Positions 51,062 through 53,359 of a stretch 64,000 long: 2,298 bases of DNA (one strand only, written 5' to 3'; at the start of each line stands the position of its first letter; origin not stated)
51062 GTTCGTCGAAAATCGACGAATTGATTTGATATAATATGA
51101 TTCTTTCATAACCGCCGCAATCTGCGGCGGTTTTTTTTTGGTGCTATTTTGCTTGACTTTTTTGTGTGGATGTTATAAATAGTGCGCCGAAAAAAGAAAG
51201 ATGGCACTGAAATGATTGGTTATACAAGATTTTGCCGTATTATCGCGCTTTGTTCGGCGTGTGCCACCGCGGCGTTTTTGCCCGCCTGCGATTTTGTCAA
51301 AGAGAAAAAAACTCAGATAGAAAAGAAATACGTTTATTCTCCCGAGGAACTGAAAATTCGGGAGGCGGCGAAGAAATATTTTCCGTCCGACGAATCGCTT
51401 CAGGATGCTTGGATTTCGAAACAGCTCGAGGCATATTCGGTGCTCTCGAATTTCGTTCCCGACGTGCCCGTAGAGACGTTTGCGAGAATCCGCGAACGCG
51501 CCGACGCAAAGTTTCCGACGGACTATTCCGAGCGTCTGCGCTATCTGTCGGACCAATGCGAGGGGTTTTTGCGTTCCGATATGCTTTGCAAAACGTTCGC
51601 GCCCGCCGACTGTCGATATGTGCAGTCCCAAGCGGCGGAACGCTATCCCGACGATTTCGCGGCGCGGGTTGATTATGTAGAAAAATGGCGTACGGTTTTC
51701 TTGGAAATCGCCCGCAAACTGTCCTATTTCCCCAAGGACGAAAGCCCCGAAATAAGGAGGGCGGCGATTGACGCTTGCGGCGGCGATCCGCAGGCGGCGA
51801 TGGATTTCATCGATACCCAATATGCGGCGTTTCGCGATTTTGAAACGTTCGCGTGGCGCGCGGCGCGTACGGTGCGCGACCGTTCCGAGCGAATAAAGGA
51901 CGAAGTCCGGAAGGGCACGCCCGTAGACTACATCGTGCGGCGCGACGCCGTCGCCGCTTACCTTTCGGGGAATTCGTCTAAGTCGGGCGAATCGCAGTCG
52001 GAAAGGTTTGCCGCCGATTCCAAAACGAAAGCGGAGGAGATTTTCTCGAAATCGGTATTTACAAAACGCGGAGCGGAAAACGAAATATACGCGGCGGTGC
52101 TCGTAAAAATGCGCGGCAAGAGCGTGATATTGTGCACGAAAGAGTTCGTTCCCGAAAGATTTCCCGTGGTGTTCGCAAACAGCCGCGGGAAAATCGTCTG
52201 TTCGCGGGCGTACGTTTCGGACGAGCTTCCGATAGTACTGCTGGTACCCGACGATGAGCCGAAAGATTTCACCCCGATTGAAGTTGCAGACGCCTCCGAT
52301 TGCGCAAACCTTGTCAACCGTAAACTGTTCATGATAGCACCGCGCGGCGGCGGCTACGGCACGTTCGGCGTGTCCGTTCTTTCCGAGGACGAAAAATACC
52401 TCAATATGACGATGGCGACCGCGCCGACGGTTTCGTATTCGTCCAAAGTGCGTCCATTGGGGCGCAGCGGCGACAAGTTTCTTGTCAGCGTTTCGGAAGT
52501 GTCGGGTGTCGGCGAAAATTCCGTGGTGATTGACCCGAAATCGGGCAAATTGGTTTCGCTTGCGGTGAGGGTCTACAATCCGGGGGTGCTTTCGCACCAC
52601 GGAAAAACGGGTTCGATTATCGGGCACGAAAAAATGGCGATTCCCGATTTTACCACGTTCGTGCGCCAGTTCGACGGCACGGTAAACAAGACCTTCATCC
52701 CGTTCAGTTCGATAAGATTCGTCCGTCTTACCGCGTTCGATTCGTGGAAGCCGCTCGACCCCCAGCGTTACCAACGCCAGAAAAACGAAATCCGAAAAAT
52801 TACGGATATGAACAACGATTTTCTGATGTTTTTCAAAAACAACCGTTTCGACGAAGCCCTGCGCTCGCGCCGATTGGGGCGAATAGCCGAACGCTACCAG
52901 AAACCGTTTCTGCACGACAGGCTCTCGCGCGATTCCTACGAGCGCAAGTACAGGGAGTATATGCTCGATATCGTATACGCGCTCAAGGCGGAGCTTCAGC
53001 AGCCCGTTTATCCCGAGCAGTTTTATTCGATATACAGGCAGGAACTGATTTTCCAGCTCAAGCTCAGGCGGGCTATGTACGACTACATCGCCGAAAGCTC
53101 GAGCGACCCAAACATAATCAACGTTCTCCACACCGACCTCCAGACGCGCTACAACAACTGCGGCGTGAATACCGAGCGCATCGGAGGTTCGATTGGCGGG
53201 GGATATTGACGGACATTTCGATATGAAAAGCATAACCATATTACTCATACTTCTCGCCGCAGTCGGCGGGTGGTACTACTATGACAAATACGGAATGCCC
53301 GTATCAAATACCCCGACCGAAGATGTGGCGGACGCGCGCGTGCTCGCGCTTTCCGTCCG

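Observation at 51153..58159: Tandem triplet of diverged membrane-anchored paralogs plus a secreted coiled-coil protein: a 7-kb envelope module with no recognisable family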

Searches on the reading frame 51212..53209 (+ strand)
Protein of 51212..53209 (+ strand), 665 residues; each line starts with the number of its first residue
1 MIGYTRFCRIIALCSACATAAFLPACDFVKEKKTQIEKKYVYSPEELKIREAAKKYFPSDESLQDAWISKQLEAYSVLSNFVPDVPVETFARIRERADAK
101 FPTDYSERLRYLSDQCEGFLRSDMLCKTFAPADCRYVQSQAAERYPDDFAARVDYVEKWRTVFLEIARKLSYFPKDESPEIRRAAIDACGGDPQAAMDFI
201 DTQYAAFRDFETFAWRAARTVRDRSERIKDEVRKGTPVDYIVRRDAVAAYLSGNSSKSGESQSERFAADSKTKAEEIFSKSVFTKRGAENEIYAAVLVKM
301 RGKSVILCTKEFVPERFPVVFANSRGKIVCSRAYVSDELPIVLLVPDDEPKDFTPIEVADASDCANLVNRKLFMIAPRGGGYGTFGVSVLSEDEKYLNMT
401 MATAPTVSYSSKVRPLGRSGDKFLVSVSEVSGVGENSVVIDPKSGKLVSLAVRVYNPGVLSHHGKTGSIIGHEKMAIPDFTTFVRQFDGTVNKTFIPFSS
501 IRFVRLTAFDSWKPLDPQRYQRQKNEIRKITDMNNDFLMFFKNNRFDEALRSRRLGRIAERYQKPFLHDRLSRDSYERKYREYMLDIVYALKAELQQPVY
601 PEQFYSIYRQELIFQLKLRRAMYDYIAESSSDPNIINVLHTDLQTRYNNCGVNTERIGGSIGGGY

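Call 3: search_protein_families(library=pfam, proteins=[window:51212-53209:+], max_evalue=1)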
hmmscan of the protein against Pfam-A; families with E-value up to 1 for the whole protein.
window:51212-53209:+ (665 aa): 0 families

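Call 4: search_protein_families(library=ncbifam, proteins=[window:51212-53209:+], max_evalue=1)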
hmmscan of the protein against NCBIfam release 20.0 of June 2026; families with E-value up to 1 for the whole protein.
window:51212-53209:+ (665 aa): 0 families

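Call 74: search_protein_families(library=padloc, proteins=[window:51212-53209:+], max_evalue=0.01)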
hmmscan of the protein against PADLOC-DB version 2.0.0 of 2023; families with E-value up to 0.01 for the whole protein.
window:51212-53209:+ (665 aa): 0 families

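Call 75: search_protein_families(library=phrogs, proteins=[window:51212-53209:+], max_evalue=0.01)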
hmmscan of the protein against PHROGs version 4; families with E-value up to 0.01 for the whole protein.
window:51212-53209:+ (665 aa): 0 families
